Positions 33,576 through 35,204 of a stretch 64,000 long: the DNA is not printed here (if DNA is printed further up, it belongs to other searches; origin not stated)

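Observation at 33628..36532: HAO-family octaheme cytochrome plus membrane hexaheme partner, placed between the ROS cluster and a sigma54 two-component system; weak sigma54-like element upstream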

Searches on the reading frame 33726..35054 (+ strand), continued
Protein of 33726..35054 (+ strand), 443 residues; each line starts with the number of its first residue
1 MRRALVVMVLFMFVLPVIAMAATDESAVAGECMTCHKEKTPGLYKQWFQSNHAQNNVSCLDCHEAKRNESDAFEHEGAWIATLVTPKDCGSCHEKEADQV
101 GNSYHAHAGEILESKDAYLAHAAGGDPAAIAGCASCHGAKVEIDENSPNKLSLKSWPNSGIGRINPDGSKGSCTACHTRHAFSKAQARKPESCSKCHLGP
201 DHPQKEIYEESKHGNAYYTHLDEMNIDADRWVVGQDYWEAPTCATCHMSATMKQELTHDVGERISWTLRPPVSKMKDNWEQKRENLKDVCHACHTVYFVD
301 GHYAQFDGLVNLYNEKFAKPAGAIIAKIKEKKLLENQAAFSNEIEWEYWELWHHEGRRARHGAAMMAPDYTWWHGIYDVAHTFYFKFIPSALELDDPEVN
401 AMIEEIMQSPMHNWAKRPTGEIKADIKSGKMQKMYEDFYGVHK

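Call 69: search_protein_families(library=ncbifam, proteins=[L036:9356-12142:+, L038:9790-12510:+, L059:9727-12045:+], max_evalue=1e-20)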
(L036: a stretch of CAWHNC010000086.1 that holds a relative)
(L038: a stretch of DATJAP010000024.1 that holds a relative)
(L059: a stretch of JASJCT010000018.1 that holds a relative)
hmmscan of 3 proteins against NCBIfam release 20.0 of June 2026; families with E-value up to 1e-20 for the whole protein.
L036:9356-12142:+ (929 aa): 12 families
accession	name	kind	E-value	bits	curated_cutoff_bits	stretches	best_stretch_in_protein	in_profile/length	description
NF010055.0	PRK13532.1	equivalog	0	1408.9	904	1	7-929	1-830/830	nitrate reductase catalytic subunit NapA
TIGR01706.1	NAPA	equivalog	0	1390.6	930.55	1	9-928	2-829/830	periplasmic nitrate reductase subunit alpha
TIGR01591.1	Fdh-alpha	equivalog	1.5e-105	353.7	666.25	3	52-301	2-238/672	formate dehydrogenase subunit alpha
NF041323.1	Nitr_red_NasA_Halo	equivalog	2.6e-79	267.5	1000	2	56-300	3-235/673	assimilatory nitrate reductase NasA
NF047855.1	AssmNtatRedNasC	equivalog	7.5e-74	249.3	1100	1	47-299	19-261/708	assimilatory nitrate reductase catalytic subunit NasC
NF041513.1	formate_DH_Act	exception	5.2e-45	153.6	1400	1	38-489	32-497/1067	formate dehydrogenase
TIGR01553.1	formate-DH-alph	equivalog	1.6e-41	142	814.2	1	9-287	2-292/1009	formate dehydrogenase-N subunit alpha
TIGR02166.1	dmsA_ynfE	subfamily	7.7e-37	126.8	777.7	1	9-302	1-300/794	DMSO/selenate family reductase complex A subunit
NF012032.0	PRK15488.1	equivalog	1.1e-32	112.9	694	1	7-299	1-279/759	thiosulfate reductase PhsA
TIGR01973.1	NuoG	equivalog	3.8e-29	101.9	470.05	0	49-283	215-430/606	NADH-quinone oxidoreductase subunit NuoG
NF005895.0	PRK07860.1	equivalog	5.8e-27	94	802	0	50-283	238-458/811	NADH-quinone oxidoreductase subunit G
TIGR01701.1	Fdhalpha-like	subfamily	5.1e-25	87.8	582.15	0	103-253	99-235/744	FdhF/YdeP family oxidoreductase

L038:9790-12510:+ (907 aa): 16 families
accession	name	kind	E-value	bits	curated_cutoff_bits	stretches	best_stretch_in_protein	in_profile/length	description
TIGR03479.1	DMSO_red_II_alp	subfamily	2.4e-153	512.4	984.75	1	47-878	59-886/913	molybdopterin-dependent oxidoreductase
TIGR02166.1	dmsA_ynfE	subfamily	2.3e-84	283.9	777.7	1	4-287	1-296/794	DMSO/selenate family reductase complex A subunit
TIGR01580.1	narG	equivalog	1.3e-82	278.1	1084.15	1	113-343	151-386/1235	nitrate reductase subunit alpha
NF042978.1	EthbenzDh_ebdA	equivalog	1.6e-80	271.1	2000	1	56-465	90-483/977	ethylbenzene dehydrogenase subunit alpha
NF012032.0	PRK15488.1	equivalog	3.9e-63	213.6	694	1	2-288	1-279/759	thiosulfate reductase PhsA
NF011566.1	PRK14990.1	exception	1.7e-60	204.9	1600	1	4-287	14-316/814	dimethylsulfoxide reductase subunit A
NF041885.1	selenate_YnfE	exception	1.1e-58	198.7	1675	1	3-287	2-303/805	selenate/tellurate reductase subunit YnfE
NF041884.1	selenate_YnfF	exception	2.1e-58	197.9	1650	1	4-287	1-296/798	selenate/tellurate reductase subunit YnfF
TIGR01591.1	Fdh-alpha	equivalog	1.8e-50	171.8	666.25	1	50-290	2-238/672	formate dehydrogenase subunit alpha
TIGR00509.1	bisC_fam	subfamily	8.2e-41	140.1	1017.55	0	105-290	46-259/772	molybdopterin guanine dinucleotide-containing S/N-oxide reductase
NF011682.0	PRK15102.1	equivalog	5e-37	127.4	909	0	499-626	454-579/829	trimethylamine-N-oxide reductase TorA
TIGR02164.1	torA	equivalog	1.4e-35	122.7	1465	0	499-627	450-576/824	trimethylamine-N-oxide reductase TorA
TIGR01553.1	formate-DH-alph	equivalog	2e-28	98.7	814.2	0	201-299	215-313/1009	formate dehydrogenase-N subunit alpha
NF047855.1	AssmNtatRedNasC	equivalog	1.1e-25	90.1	1100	0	45-291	19-264/708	assimilatory nitrate reductase catalytic subunit NasC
NF041714.1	arsenate_red_ArrA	equivalog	3.4e-23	81.7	1600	0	26-287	32-293/848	arsenate respiratory reductase molybdopterin-containing subunit ArrA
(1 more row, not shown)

L059:9727-12045:+ (773 aa): 18 families
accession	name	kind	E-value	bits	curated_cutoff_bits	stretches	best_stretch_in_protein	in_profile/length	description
NF010055.0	PRK13532.1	equivalog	1.3e-298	992.8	904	2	5-565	3-581/830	nitrate reductase catalytic subunit NapA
TIGR01706.1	NAPA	equivalog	1.4e-288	959.7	930.55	2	6-565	3-581/830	periplasmic nitrate reductase subunit alpha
TIGR01591.1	Fdh-alpha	equivalog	9.8e-141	470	666.25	2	310-770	240-672/672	formate dehydrogenase subunit alpha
NF041323.1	Nitr_red_NasA_Halo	equivalog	9.8e-114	381.3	1000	2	322-770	248-672/673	assimilatory nitrate reductase NasA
NF047855.1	AssmNtatRedNasC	equivalog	8.4e-107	358.2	1100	2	310-771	265-707/708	assimilatory nitrate reductase catalytic subunit NasC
NF041513.1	formate_DH_Act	exception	2.4e-57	194.5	1400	1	42-281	43-293/1067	formate dehydrogenase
TIGR01553.1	formate-DH-alph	equivalog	1.4e-55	188.6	814.2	1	6-284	3-305/1009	formate dehydrogenase-N subunit alpha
TIGR02166.1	dmsA_ynfE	subfamily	1.1e-51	175.8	777.7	1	6-596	2-597/794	DMSO/selenate family reductase complex A subunit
NF012032.0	PRK15488.1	equivalog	3.1e-45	154.4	694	1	5-284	3-282/759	thiosulfate reductase PhsA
TIGR01701.1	Fdhalpha-like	subfamily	1.8e-38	132.2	582.15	1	95-478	98-463/744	FdhF/YdeP family oxidoreductase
TIGR02693.1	arsenite_ox_L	equivalog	9.2e-37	126.4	359.05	0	67-295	81-327/806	arsenate reductase (azurin) large subunit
NF005895.0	PRK07860.1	equivalog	7e-33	113.6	802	0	44-260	239-451/811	NADH-quinone oxidoreductase subunit G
TIGR01973.1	NuoG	equivalog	1.4e-30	106.7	470.05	0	42-243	215-408/606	NADH-quinone oxidoreductase subunit NuoG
TIGR00509.1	bisC_fam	subfamily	2.6e-30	105.3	1017.55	1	99-729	62-697/772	molybdopterin guanine dinucleotide-containing S/N-oxide reductase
TIGR03479.1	DMSO_red_II_alp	subfamily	4.8e-30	104.3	984.75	0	49-280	66-304/913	molybdopterin-dependent oxidoreductase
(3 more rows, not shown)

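Call 90: predict_structure(alignment_id=A1)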
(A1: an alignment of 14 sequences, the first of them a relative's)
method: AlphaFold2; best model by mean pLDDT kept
length: 443 residues; sequences in the alignment: 14
mean_pLDDT: 53.1   pTM: 0.56
mean pLDDT of the five models: 53.1, 51.8, 50.9, 48.5, 45.8
residues with pLDDT >= 90: 20; 70-90: 78; 50-70: 128; < 50: 217
segments of 3 or more residues with pLDDT < 50: 19-50, 75-77, 102-112, 127-279, 292-295, 365-369, 441-443
pLDDT, mean of each block of 10 residues (from residue 1): 67 57 35 35 40 56 67 54 55 55 41 57 56 37 37 39 32 33 37 38 40 33 30 30 33 33 31 39 51 51 63 77 85 75 72 60 51 64 82 95 92 76 75 72 43
secondary structure, 60 per line:
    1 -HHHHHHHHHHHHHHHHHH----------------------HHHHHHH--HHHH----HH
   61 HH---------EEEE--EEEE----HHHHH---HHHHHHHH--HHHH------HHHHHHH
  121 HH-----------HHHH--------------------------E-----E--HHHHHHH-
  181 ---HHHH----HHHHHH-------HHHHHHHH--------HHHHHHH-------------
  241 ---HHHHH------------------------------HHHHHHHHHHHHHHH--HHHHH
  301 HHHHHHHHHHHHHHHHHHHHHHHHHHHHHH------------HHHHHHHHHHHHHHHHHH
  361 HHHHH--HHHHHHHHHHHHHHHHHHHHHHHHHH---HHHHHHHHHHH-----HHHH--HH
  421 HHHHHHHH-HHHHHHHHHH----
elements in order: H2-19 H42-48 H51-54 H59-62 E72-75 E78-81 H86-90 H94-101 H104-107 H114-122 H134-137 H173-179 H184-187 H192-197 H205-212 H221-227 H244-248 H279-293 H296-330 H343-365 H368-393 H397-407 H413-416 H419-428 H430-439

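Call 92: fold_search(model_id=the predicted structure, library=pdb)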
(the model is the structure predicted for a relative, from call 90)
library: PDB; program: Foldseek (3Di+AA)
matches with E <= 10: 15; with E <= 0.001: 0
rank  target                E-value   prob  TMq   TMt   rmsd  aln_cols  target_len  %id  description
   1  6h5l_A                1.1e-03  1.00  0.26  0.23  24.1       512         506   19  Kuenenia stuttgartiensis reducing HAO-like protein complex Kustc0457/Kustc0458 (released 2019-04-10)
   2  1ls4_MODEL_1_A        3.8e+00  0.12  0.17  0.34  12.8       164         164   10  NMR structure of apolipophorin-III from Locusta migratoria (released 2003-06-17)
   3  3qx3_B                5.0e+00  0.04  0.10  0.08  12.2       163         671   13  Human topoisomerase IIbeta in complex with DNA and etoposide (released 2011-07-06)
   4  4tx5_A                6.8e+00  0.02  0.08  0.16  21.9       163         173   13  Crystal structure of Smac-DIABLO (in space group P65) (released 2015-07-15)
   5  4tx5_B                6.8e+00  0.02  0.08  0.16  22.7       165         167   13  Crystal structure of Smac-DIABLO (in space group P65) (released 2015-07-15)
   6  4mec_D                7.5e+00  0.01  0.08  0.13  17.6       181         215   10  Crystal structure of RAT Heme oxygenase-1 in complex with ZN(II)-Protoporphyrin IX (released 2014-08-27)
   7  3lsz_D                7.8e+00  0.03  0.10  0.16  12.2       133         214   16  Crystal structure of glutathione s-transferase from Rhodobacter sphaeroides (released 2010-03-23)
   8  7zc2                  7.8e+00  0.02  0.11  0.10  17.1       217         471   12  Dipeptide and tripeptide Permease C (DtpC) (released 2022-07-06)
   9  9ys2_A                9.0e+00  0.04  0.12  0.12  10.2       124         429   10  Crystal structure of Cysteinyl-tRNA synthetase (CysRS) from Plasmodium falciparum in complex with cysteinyl-AMP (released 2025-10-29)
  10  7as4_C                9.0e+00  0.01  0.14  0.12  25.1       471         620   10  Recombinant human gTuRC (released 2021-01-20)
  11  9yrx_A                9.4e+00  0.06  0.11  0.11   8.9        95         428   10  Crystal structure of Cysteinyl-tRNA synthetase (CysRS) from Plasmodium falciparum in complex with Cysteine (released 2025-11-05)
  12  3lsz_B                9.4e+00  0.05  0.11  0.19  11.7       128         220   17  Crystal structure of glutathione s-transferase from Rhodobacter sphaeroides (released 2010-03-23)
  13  8rv0                  9.4e+00  0.04  0.12  0.11   9.4       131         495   11  Crystal structure of octaheme nitrite reductase from Trichlorobacter ammonificans in complex with nitrite (released 2024-03-27)
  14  8tlu_E                9.4e+00  0.01  0.08  0.10  18.1       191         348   12  E. coli MraY mutant-T23P (released 2024-05-01)
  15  9yrz_B                9.9e+00  0.03  0.11  0.12  10.8       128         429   10  Crystal structure of Cysteinyl-tRNA synthetase (CysRS) from Plasmodium falciparum in complex with AMP (released 2025-11-12)
